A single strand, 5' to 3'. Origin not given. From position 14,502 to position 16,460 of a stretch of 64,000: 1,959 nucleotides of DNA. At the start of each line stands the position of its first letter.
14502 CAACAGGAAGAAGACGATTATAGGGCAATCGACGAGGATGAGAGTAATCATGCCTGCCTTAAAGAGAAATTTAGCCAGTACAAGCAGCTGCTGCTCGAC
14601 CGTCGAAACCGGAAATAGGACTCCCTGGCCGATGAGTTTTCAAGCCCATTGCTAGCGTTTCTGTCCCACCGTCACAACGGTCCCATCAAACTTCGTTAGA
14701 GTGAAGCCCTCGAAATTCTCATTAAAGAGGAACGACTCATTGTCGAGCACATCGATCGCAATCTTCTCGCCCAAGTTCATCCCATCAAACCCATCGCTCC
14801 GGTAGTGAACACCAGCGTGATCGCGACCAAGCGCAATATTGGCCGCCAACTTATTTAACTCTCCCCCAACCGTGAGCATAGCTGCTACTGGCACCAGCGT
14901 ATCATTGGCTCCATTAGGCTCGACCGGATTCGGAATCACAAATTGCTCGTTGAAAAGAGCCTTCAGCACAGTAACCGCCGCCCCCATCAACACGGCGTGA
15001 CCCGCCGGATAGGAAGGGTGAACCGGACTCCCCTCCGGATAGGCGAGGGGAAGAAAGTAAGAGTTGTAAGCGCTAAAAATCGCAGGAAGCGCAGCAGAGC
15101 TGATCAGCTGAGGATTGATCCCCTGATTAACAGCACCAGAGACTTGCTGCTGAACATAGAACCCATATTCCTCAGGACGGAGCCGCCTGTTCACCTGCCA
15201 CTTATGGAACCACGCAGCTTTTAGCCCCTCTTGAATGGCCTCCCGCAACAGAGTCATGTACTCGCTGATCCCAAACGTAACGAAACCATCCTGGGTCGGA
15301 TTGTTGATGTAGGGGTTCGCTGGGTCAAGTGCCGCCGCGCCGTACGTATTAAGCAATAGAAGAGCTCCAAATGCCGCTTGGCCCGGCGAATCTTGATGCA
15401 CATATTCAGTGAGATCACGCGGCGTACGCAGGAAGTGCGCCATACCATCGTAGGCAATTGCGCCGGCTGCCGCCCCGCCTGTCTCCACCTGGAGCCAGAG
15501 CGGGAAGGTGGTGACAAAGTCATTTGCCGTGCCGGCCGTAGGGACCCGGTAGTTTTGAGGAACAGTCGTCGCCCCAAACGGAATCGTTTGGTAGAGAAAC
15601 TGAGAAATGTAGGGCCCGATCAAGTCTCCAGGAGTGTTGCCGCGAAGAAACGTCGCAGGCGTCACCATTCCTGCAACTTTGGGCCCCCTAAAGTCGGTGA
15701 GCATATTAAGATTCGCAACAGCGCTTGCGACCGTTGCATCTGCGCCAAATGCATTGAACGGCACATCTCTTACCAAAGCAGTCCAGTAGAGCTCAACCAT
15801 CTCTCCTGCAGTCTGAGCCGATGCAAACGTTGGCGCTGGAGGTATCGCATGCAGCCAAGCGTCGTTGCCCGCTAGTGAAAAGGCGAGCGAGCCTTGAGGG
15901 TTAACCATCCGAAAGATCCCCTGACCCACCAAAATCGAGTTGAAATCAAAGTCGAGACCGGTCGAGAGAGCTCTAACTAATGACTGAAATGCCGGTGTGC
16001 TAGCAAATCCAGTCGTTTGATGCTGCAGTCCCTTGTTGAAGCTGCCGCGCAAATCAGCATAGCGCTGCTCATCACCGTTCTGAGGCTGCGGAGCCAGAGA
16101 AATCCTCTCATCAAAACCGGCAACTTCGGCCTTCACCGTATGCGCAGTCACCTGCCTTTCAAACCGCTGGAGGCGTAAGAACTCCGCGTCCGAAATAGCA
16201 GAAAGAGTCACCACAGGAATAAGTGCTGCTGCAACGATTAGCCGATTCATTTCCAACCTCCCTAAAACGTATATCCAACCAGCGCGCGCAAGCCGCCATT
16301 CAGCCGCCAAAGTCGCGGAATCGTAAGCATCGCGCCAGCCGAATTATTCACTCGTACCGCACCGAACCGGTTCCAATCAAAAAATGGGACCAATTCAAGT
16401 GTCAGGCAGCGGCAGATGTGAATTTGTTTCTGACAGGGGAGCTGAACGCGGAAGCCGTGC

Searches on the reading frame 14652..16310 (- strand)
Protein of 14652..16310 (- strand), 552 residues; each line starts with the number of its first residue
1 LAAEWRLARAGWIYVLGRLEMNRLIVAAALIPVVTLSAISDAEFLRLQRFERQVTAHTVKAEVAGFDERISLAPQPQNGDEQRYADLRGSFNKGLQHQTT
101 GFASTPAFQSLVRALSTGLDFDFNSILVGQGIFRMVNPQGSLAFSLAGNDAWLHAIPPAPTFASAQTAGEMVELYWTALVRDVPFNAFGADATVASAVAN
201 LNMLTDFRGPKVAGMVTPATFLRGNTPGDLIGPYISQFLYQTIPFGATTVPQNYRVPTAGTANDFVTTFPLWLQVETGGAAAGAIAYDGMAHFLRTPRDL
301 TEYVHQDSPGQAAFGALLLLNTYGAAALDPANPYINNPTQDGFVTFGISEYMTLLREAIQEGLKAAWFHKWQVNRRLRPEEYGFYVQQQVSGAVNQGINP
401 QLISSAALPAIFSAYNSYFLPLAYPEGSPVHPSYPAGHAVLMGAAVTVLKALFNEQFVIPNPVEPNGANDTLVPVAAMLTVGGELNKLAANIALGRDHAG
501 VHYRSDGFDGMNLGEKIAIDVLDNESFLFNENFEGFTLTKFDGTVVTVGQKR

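Call 20: search_protein_families(library=pfam, proteins=[window:14652-16310:-], max_evalue=0.001)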
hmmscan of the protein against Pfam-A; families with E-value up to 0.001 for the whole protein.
window:14652-16310:- (552 aa): 1 family
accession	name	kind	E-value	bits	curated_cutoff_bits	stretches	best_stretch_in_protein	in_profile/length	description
PF01569.27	PAP2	-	0.0002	21.5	27.2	1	415-515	47-115/130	PAP2 superfamily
